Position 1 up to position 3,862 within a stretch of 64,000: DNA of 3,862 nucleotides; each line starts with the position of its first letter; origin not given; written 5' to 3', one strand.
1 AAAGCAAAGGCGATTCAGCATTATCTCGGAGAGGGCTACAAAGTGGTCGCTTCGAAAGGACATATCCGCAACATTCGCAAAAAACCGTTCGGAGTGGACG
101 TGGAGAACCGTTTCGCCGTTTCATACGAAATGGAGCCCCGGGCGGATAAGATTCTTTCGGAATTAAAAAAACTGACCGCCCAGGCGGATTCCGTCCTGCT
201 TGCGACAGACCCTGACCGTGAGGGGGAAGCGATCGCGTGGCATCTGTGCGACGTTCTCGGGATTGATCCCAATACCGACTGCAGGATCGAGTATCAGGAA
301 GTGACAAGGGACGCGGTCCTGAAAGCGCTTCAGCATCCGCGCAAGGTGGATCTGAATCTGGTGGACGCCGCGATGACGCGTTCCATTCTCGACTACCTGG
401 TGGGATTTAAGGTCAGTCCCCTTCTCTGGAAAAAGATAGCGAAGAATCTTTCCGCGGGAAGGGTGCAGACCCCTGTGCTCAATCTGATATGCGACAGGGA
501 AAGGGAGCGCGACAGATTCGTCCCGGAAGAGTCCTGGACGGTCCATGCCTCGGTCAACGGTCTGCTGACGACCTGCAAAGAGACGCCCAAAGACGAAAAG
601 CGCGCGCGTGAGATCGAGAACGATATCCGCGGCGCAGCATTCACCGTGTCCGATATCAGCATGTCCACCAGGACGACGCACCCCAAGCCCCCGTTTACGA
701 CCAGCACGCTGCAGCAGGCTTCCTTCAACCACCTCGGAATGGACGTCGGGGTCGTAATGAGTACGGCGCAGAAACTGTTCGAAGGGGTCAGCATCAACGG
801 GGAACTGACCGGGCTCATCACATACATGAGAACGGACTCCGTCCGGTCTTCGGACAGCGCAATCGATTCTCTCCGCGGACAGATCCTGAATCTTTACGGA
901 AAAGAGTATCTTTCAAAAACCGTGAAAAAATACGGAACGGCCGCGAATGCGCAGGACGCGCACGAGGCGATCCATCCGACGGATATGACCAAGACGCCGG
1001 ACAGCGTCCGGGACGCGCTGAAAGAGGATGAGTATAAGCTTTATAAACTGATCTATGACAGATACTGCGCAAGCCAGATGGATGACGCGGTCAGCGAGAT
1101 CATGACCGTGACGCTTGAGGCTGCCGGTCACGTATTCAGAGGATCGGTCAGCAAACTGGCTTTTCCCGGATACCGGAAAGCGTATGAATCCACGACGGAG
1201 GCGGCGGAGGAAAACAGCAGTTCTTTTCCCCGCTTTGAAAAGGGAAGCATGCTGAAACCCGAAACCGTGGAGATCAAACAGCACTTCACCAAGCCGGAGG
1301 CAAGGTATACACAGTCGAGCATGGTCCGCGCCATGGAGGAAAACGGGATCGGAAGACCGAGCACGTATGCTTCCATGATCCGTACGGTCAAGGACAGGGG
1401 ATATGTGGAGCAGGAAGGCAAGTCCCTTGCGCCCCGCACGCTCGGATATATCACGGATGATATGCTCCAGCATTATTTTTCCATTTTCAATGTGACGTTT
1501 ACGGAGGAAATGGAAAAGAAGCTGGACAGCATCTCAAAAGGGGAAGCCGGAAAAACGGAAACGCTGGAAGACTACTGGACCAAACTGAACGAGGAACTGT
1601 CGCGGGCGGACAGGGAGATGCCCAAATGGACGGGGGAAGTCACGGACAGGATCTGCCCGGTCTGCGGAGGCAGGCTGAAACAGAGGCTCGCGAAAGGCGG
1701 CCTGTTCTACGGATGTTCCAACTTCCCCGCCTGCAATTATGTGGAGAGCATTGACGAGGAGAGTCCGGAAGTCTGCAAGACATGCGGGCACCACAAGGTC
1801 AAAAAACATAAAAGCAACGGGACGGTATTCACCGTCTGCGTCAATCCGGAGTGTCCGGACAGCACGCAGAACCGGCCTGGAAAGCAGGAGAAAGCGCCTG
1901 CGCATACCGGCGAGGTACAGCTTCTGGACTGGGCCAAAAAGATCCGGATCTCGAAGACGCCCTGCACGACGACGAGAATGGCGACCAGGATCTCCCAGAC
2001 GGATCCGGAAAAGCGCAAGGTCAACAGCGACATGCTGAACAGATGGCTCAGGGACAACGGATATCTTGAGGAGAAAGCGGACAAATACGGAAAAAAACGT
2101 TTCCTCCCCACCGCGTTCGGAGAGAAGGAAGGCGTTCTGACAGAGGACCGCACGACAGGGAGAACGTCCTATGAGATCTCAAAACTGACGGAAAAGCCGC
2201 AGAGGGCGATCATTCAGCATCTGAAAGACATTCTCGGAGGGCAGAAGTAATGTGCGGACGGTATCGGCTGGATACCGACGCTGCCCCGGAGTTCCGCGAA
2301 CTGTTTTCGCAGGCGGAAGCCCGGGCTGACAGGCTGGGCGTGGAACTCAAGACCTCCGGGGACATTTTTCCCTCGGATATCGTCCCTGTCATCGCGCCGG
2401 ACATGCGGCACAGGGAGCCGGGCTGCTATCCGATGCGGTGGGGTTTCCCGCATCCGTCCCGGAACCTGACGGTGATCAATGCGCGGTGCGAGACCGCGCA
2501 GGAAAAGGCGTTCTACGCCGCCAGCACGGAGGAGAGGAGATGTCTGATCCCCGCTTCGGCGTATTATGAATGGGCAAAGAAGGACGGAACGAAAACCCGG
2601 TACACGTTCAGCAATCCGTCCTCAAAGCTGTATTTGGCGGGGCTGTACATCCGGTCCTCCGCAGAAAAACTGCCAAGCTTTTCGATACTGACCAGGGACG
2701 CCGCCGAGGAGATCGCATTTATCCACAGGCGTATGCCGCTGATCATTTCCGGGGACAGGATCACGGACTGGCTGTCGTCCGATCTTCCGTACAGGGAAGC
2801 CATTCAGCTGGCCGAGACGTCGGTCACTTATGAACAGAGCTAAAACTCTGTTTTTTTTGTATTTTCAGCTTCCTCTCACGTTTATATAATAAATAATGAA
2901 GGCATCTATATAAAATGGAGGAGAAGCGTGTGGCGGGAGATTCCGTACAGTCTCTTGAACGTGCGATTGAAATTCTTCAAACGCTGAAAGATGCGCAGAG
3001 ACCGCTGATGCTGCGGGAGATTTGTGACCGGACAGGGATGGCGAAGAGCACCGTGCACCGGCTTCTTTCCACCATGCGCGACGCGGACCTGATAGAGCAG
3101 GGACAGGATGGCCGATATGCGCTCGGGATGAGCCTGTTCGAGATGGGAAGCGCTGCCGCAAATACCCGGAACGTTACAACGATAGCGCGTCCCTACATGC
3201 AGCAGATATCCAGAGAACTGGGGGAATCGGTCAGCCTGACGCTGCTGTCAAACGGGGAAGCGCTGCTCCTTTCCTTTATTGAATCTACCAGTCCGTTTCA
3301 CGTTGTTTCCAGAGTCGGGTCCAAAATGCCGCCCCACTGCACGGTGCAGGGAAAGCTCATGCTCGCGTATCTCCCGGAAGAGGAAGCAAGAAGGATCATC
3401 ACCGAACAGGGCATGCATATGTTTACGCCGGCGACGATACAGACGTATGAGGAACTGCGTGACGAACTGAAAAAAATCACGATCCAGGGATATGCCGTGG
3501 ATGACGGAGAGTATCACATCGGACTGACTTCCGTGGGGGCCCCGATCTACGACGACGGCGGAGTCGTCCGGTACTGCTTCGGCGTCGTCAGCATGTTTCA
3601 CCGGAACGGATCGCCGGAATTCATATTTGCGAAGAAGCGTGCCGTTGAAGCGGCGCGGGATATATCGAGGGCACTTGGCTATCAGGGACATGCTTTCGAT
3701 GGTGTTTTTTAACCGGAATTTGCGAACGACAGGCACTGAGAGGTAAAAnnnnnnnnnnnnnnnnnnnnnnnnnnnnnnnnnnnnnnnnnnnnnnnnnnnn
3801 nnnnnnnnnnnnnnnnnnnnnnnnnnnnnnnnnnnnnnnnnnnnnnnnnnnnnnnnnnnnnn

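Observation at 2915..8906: Cargo-less NHLM/PCAT-type three-gene peptide exporter behind an IclR regulator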

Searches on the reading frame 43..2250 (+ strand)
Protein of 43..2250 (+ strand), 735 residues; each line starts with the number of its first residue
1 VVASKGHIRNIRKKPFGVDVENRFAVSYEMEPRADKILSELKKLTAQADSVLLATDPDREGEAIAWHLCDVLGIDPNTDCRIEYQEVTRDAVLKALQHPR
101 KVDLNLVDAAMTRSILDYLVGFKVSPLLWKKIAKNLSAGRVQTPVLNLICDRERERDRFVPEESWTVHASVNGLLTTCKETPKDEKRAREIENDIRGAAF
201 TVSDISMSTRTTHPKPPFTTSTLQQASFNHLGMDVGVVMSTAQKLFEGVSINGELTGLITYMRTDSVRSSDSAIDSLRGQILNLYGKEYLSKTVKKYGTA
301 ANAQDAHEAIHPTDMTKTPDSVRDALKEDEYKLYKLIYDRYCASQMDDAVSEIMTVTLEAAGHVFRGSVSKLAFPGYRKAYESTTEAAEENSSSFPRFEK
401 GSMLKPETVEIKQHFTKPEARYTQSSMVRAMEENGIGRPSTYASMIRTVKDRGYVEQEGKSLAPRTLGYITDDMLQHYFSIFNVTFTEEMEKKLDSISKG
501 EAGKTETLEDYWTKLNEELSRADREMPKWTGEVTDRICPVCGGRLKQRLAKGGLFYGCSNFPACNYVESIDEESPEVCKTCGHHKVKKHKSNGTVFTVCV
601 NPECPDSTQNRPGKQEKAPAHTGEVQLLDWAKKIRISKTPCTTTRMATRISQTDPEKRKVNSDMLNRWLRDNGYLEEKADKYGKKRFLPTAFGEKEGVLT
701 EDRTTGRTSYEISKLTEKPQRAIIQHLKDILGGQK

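Call 3: search_protein_families(library=ncbifam, proteins=[window:43-2250:+], max_evalue=0.01)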
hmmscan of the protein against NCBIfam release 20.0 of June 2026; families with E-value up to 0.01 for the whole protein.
window:43-2250:+ (735 aa): 13 families
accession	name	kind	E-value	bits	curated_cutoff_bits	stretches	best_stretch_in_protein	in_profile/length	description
TIGR01051.1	topA_bact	equivalog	9.4e-188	626.1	456.4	1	2-570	24-631/632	type I DNA topoisomerase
NF006451.0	PRK08780.1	equivalog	1.2e-143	480.4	1265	1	2-525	28-579/824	DNA topoisomerase I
NF004966.0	PRK06319.1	equivalog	5.2e-143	478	868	2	184-572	237-630/862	DNA topoisomerase I/SWI domain fusion protein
TIGR01054.1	rgy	equivalog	3.1e-83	280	471.7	1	35-516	706-1170/1172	reverse gyrase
TIGR01057.1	topA_arch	equivalog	3.5e-76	256.7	458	1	35-564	81-618/618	DNA topoisomerase I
NF004438.0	PRK05776.1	equivalog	8.5e-71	239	793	1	28-585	81-613/677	DNA topoisomerase I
NF005555.0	PRK07220.1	equivalog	4.7e-70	236.8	635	1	22-608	72-664/740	DNA topoisomerase I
NF005829.0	PRK07726.1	subfamily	5e-70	236.9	597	1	28-591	73-664/669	DNA topoisomerase 3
TIGR01056.1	topB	subfamily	3.3e-63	214.3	515.75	1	32-575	79-651/706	DNA topoisomerase III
NF011532.0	PRK14973.1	equivalog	1e-59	202.3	930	1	31-570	80-623/936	DNA topoisomerase I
NF006032.0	PRK08173.1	equivalog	2.4e-33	114.9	1058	1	36-549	83-638/863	DNA topoisomerase III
NF011313.0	PRK14724.1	equivalog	6.2e-21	73.9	1088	1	51-548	104-657/988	DNA topoisomerase III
NF003091.0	PRK04017.1-2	equivalog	0.003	17.3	129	0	473-519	95-141/151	hypothetical protein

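Call 4: search_protein_families(library=pfam, proteins=[window:43-2250:+], max_evalue=0.01)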
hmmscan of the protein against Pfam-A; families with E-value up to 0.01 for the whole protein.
window:43-2250:+ (735 aa): 4 families
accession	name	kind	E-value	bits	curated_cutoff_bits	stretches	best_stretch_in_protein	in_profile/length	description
PF01131.25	Topoisom_bac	-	7.9e-114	381.3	35.1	1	102-508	2-410/411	DNA topoisomerase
PF01396.24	Zn_ribbon_Top1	-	9.5e-15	54.6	32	1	536-572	2-38/39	Topoisomerase DNA binding C4 zinc finger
PF01751.28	Toprim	-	1.6e-12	47.8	23.1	1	1-83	25-92/96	Toprim domain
PF18662.7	HTH_56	-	0.0061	17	26.2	0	667-696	71-100/111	Cch helix turn helix domain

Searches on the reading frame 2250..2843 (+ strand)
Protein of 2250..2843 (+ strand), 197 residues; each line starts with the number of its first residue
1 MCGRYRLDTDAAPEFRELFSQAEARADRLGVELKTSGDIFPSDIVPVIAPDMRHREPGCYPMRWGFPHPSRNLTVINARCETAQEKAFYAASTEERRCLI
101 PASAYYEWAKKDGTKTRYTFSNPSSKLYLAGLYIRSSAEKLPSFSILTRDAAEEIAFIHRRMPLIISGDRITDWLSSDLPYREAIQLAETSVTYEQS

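Call 3: search_protein_families(library=ncbifam, proteins=[window:2250-2843:+], max_evalue=0.01)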
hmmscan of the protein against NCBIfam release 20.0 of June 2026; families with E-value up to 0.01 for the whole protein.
window:2250-2843:+ (197 aa): 1 family
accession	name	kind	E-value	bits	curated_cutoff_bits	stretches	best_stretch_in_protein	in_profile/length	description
NF007413.0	PRK09951.1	subfamily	8.2e-11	41.7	349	1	61-192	58-193/222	hypothetical protein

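Call 4: search_protein_families(library=pfam, proteins=[window:2250-2843:+], max_evalue=0.01)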
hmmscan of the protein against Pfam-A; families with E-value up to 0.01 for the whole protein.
window:2250-2843:+ (197 aa): 1 family
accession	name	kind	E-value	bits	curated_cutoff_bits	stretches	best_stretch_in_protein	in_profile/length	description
PF02586.19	SRAP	-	3e-38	132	27.1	1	1-179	1-185/214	SOS response associated peptidase (SRAP)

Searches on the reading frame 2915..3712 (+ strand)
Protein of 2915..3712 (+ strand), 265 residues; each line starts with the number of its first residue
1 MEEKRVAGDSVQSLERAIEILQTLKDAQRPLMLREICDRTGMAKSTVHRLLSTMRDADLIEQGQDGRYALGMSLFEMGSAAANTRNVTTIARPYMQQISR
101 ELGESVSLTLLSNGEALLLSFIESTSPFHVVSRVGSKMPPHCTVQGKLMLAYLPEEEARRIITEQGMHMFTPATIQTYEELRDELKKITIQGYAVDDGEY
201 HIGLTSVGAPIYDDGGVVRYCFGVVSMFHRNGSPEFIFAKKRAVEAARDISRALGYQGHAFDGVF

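Call 3: search_protein_families(library=ncbifam, proteins=[window:2915-3712:+], max_evalue=0.01)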
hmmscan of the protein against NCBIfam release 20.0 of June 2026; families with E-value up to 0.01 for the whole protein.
window:2915-3712:+ (265 aa): 13 families
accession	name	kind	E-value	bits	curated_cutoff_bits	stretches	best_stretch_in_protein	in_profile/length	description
NF045644.1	TransRegBhcR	equivalog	2.3e-47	161.5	350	1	7-255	18-266/267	HTH-type transcriptional regulator BhcR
TIGR02431.1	pcaR_pcaU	subfamily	5.2e-42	143.9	284.75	1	9-230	3-223/248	beta-ketoadipate pathway transcriptional regulators, PcaR/PcaU/PobR family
NF008601.2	PRK11569.1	equivalog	5.1e-39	134.1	380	1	7-215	22-233/276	glyoxylate bypass operon transcriptional repressor IclR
NF007548.0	PRK10163.1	equivalog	1.3e-38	132.7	406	1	5-259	15-270/271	HTH-type transcriptional repressor AllR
NF011671.1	PRK15090.1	equivalog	2.4e-36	125.2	275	1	4-257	3-256/256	DNA-binding transcriptional regulator KdgR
NF007341.0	PRK09834.1-3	equivalog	3.5e-13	49.3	269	1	10-225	6-228/274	DNA-binding transcriptional regulator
NF007342.0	PRK09834.1-4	equivalog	2.8e-12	46.2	251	1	9-212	9-214/263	DNA-binding transcriptional regulator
NF007339.0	PRK09834.1-1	equivalog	1.1e-11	44.5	299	1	8-228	17-236/271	DNA-binding transcriptional regulator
NF033788.1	HTH_metalloreg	subfamily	7.9e-05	22.4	55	1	18-68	14-63/77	metalloregulator ArsR/SmtB family transcription factor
NF053755.1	MsvR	equivalog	0.00013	21.7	220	1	18-65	16-61/236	transcriptional factor MsvR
NF033789.1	repress_SdpR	subfamily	0.00075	19.4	100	1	19-75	12-69/79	autorepressor SdpR family transcription factor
NF040939.2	trans_reg_lrs14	equivalog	0.0017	18.4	90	1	17-65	23-71/103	Lrs14 family HTH-type transcriptional regulator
NF053606.1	Sta1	subfamily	0.0054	16.8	80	0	15-69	20-73/100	Sta1 family transcriptional regulator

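Call 4: search_protein_families(library=pfam, proteins=[window:2915-3712:+], max_evalue=0.01)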
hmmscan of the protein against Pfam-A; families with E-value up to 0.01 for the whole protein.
window:2915-3712:+ (265 aa): 12 families
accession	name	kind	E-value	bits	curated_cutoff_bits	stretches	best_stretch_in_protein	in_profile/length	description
PF01614.24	IclR_C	-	3.6e-39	134.5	24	1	81-252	3-174/174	Bacterial transcriptional regulator IclR C-terminal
PF09339.16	HTH_IclR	-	8.2e-17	61.2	22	1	13-62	1-50/52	IclR helix-turn-helix domain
PF25213.1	HVO_A0261_N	-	2.2e-08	34.3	35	1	14-70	10-63/86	HVO_A0261 N-terminal domain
PF12802.13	MarR_2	-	4e-06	27.3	27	1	20-67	10-60/61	MarR family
PF01022.26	HTH_5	-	4.9e-06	26.7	22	1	18-61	5-46/47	Bacterial regulatory protein, arsR family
PF25212.1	HVO_A0114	-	6.7e-05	23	27.6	1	16-67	23-73/84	HVO_A0114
PF24034.1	DUF7343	-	9.2e-05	22.7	27.6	1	34-67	22-55/62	Domain of unknown function (DUF7343)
PF13412.12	HTH_24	-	0.00012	22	21.9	1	18-61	6-48/48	Winged helix-turn-helix DNA-binding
PF12840.13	HTH_20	-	0.00017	21.9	27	1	19-62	8-50/51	Helix-turn-helix domain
PF02082.26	Rrf2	-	0.00025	21.6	30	1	14-72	5-67/132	Iron-dependent Transcriptional regulator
PF13463.12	HTH_27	-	0.00027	21.6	22.2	1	18-67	6-58/68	Winged helix DNA-binding domain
PF13545.12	HTH_Crp_2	-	0.0006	20.2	27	1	30-63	22-56/70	Crp-like helix-turn-helix domain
